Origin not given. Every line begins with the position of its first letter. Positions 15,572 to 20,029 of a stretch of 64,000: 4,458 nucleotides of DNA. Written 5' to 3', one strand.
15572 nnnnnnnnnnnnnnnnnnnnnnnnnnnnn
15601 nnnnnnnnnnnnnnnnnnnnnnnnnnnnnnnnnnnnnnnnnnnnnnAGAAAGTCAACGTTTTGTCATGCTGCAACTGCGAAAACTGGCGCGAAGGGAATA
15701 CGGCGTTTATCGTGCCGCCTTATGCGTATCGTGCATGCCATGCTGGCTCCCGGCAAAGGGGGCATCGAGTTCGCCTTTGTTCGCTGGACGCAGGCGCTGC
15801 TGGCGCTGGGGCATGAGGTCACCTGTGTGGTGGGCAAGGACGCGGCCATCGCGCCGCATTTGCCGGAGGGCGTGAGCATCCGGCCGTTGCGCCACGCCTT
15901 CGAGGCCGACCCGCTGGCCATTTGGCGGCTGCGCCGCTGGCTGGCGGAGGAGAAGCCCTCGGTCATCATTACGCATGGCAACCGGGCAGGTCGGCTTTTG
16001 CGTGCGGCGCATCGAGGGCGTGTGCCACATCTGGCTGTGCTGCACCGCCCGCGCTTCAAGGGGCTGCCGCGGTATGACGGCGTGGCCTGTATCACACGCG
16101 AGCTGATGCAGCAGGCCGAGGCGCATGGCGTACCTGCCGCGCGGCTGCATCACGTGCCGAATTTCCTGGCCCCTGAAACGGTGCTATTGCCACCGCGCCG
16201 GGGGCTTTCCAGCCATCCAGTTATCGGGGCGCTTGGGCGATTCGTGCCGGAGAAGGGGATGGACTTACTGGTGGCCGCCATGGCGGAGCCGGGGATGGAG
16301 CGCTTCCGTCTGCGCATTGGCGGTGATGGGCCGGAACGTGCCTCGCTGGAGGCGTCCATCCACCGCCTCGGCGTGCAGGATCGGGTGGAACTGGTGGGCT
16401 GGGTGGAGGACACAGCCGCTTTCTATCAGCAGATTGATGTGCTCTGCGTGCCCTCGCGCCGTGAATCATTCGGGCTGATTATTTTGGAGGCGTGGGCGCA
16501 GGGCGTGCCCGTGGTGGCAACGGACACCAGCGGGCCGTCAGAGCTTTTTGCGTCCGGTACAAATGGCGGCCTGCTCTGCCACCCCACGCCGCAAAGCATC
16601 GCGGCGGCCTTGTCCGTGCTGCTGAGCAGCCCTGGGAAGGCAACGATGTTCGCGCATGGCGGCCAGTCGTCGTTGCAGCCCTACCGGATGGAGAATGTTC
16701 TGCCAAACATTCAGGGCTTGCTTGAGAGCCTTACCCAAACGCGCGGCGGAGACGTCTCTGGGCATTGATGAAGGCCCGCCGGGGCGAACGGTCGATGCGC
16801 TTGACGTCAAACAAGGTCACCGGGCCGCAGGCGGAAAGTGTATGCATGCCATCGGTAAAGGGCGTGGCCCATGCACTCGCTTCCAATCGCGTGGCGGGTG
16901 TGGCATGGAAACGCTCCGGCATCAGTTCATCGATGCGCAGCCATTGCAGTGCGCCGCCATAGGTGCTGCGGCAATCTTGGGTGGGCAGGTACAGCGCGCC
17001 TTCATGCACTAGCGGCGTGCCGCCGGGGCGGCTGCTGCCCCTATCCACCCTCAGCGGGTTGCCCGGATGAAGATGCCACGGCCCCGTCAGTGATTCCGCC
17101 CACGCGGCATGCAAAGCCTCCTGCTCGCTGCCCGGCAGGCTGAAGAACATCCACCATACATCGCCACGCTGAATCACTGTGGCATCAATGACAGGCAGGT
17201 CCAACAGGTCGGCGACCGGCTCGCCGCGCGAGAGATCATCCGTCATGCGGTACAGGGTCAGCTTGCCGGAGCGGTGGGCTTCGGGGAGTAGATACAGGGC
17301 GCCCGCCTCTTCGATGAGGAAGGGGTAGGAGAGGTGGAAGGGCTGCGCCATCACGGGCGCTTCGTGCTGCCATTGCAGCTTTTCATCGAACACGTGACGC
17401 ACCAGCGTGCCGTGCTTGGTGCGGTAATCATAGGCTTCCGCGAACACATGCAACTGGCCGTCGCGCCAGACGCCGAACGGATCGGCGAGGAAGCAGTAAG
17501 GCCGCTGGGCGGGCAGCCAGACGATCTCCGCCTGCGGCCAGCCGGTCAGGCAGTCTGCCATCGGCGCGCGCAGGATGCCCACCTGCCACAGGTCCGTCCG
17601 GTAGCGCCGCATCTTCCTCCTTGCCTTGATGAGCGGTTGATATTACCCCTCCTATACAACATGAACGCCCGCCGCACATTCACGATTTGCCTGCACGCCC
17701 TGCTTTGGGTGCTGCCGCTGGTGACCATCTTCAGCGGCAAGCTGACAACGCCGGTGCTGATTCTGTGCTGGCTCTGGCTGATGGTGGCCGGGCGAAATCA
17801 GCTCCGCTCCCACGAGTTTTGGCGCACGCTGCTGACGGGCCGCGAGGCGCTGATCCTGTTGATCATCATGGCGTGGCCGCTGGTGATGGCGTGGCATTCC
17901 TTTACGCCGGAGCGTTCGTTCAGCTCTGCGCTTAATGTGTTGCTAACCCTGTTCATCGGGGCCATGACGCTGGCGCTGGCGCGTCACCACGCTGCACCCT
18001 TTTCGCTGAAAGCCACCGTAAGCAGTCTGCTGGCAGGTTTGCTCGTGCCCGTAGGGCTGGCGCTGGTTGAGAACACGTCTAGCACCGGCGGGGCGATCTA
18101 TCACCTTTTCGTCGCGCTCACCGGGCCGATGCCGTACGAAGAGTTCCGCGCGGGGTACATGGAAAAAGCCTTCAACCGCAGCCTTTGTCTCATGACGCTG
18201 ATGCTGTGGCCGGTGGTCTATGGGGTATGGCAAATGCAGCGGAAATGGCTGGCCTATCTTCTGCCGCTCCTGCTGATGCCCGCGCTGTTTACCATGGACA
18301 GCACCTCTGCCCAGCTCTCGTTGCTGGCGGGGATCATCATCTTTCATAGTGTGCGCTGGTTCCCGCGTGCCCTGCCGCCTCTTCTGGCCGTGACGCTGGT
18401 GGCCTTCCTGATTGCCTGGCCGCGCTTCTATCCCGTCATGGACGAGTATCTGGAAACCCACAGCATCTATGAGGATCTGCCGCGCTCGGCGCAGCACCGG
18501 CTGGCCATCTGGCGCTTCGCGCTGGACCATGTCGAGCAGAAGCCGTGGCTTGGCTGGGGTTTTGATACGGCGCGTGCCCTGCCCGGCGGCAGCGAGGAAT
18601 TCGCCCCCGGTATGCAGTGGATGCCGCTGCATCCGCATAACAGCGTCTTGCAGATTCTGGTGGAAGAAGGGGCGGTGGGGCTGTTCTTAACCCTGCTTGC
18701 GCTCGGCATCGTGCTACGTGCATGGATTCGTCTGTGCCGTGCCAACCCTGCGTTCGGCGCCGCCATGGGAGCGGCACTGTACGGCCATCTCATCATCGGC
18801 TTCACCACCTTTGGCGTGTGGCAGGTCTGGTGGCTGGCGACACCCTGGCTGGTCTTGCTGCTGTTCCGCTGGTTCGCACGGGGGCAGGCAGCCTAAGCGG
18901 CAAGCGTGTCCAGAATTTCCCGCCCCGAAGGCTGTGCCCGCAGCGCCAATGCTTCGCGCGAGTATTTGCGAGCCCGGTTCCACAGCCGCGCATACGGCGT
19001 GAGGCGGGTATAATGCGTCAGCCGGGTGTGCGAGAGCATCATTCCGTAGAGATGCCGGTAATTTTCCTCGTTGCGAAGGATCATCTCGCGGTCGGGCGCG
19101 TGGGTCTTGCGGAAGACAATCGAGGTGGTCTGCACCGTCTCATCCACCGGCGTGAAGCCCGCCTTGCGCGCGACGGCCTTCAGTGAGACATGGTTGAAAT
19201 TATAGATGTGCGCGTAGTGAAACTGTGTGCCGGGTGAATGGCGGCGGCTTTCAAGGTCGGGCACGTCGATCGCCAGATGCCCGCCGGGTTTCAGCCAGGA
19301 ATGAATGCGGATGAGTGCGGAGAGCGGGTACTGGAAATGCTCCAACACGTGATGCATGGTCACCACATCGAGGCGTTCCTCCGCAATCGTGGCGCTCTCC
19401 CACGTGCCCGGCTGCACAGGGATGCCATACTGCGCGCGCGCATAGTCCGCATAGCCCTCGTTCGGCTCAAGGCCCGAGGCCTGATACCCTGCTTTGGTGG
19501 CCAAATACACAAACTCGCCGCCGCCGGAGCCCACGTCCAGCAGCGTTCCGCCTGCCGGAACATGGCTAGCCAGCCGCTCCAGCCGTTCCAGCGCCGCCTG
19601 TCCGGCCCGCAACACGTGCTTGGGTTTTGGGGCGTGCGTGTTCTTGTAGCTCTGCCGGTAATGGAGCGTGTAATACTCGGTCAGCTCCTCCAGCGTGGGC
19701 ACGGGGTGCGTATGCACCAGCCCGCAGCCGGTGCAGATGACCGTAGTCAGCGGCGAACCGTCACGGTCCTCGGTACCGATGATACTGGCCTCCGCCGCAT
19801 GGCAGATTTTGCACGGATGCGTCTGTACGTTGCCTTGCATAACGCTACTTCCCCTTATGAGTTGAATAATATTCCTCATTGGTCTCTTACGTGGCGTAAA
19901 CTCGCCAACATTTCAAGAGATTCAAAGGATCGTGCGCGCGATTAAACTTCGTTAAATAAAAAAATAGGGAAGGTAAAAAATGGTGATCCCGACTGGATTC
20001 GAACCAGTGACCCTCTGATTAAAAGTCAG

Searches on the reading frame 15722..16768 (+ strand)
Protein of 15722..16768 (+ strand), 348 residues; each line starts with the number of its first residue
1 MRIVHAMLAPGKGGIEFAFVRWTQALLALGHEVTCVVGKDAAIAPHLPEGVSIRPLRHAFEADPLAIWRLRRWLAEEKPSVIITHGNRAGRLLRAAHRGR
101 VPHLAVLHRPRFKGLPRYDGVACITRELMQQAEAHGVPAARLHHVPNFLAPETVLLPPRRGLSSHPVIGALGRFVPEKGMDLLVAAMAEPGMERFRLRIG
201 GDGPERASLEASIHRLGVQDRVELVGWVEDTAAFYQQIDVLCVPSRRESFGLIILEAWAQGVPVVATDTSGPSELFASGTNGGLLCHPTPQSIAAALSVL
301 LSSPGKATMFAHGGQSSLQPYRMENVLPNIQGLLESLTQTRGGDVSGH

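Call 46: search_protein_families(library=pfam, proteins=[window:15722-16768:+], max_evalue=0.00001)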
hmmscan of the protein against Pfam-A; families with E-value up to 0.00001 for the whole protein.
window:15722-16768:+ (348 aa): 6 families
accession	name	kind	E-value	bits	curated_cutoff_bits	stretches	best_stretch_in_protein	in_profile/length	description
PF13692.12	Glyco_trans_1_4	-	5.2e-34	118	27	1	166-302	2-141/142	Glycosyl transferases group 1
PF00534.26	Glycos_transf_1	-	4.2e-33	114.7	26.4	1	166-312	16-167/172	Glycosyl transferases group 1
PF13579.12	Glyco_trans_4_4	-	7.5e-18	65.8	29.7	1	13-147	1-157/158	Glycosyl transferase 4-like domain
PF13439.12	Glyco_transf_4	-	2.1e-15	57.6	28.5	1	13-149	2-166/170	Glycosyltransferase Family 4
PF20706.3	GT4-conflict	-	2.8e-15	56.7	26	1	131-279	164-323/385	Family 4 Glycosyltransferase in conflict systems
PF13524.12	Glyco_trans_1_2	-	8.3e-06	26.3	25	0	193-315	13-126/144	Glycosyl transferase-like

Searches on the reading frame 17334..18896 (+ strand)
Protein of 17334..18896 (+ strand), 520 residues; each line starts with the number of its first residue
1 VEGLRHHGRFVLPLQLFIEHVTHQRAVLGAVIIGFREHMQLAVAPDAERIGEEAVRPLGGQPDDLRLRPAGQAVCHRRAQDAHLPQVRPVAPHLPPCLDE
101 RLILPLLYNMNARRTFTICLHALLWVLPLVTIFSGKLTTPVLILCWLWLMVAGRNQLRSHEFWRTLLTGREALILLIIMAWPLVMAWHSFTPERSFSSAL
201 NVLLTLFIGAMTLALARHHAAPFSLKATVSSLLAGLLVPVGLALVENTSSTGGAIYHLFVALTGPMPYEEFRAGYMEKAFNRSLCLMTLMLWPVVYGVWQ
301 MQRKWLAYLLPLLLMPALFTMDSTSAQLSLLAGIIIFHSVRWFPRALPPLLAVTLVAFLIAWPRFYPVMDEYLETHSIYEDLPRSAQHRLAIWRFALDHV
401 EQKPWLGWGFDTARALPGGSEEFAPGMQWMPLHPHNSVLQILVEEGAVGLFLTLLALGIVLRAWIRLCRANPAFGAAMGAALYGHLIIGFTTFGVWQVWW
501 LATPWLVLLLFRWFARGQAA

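Call 46: search_protein_families(library=pfam, proteins=[window:17334-18896:+], max_evalue=0.00001)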
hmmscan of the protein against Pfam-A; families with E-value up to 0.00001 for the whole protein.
window:17334-18896:+ (520 aa): 1 family
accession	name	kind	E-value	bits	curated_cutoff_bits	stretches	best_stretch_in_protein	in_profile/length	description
PF04932.20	Wzy_C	-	4.1e-18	66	31.7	1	312-453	4-148/149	O-Antigen ligase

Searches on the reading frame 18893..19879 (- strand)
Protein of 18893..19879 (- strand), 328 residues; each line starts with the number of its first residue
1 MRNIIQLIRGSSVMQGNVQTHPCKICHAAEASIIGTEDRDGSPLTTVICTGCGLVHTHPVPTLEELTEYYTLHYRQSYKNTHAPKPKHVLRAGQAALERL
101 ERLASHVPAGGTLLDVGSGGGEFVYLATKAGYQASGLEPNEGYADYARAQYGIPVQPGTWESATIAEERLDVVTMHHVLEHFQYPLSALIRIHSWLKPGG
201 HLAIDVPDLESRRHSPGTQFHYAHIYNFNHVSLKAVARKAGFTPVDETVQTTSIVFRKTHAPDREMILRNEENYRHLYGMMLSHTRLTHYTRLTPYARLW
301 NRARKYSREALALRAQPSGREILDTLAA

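Call 46: search_protein_families(library=pfam, proteins=[window:18893-19879:-], max_evalue=0.00001)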
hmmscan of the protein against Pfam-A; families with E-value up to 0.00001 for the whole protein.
window:18893-19879:- (328 aa): 5 families
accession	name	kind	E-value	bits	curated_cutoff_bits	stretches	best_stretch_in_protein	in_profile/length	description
PF13489.12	Methyltransf_23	-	7.9e-22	78.2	27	1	95-245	8-162/164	Methyltransferase domain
PF08241.18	Methyltransf_11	-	3.7e-14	53.6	21.2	1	114-204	1-95/95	Methyltransferase domain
PF08242.18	Methyltransf_12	-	1.4e-09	39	30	1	114-202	1-98/98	Methyltransferase domain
PF13649.12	Methyltransf_25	-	3.7e-09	37.6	27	1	114-200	2-97/97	Methyltransferase domain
PF13847.12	Methyltransf_31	-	3.7e-06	27.1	27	0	110-210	4-115/145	Methyltransferase domain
